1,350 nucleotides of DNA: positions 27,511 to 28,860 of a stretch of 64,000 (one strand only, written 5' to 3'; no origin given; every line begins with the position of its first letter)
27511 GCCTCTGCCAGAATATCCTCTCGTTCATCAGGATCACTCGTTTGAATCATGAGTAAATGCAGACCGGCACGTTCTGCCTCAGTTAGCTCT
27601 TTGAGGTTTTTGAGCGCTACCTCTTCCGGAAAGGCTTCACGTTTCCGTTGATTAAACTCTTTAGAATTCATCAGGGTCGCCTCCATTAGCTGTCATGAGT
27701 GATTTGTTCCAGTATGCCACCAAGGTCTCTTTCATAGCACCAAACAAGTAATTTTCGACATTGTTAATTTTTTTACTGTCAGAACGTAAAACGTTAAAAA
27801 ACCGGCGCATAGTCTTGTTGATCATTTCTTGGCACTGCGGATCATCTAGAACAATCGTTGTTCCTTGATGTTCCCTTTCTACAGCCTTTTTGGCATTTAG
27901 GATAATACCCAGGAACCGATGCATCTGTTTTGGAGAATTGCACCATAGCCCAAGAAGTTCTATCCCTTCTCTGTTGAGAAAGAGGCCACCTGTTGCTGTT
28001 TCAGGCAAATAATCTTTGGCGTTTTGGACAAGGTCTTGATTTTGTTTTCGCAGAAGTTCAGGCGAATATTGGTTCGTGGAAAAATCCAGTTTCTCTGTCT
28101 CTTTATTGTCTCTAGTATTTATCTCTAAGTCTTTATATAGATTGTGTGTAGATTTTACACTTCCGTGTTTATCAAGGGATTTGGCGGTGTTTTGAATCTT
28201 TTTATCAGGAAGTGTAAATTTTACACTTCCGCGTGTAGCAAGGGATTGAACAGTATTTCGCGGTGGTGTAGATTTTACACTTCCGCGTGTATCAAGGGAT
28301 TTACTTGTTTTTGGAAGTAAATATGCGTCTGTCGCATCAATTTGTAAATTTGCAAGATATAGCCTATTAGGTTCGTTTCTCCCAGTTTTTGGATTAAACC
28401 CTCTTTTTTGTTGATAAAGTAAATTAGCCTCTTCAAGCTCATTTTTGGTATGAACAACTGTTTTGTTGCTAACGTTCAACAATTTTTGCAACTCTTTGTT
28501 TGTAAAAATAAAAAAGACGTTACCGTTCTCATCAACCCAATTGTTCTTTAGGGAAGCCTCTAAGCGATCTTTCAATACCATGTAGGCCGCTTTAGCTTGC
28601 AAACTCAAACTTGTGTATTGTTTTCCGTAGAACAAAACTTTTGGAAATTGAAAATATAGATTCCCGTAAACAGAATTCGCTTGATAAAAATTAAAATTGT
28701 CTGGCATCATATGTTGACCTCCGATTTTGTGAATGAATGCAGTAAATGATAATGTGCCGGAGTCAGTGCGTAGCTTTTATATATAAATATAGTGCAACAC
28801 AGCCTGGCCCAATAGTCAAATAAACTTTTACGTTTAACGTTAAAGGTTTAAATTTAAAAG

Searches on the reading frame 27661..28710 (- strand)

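Call 58: search_protein_families(library=pfam, proteins=[window:27661-28710:-], max_evalue=0.01)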
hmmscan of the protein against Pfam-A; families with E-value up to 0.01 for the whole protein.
window:27661-28710:- (349 aa): 2 families
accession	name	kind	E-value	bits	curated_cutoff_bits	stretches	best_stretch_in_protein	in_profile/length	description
PF06970.17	RepA_N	-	6.8e-30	103.2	30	1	18-92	2-76/76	Replication initiator protein A (RepA) N-terminus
PF18008.6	Bac_RepA_C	-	2.8e-24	85.8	25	1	245-335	1-95/95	Replication initiator protein A C-terminal domain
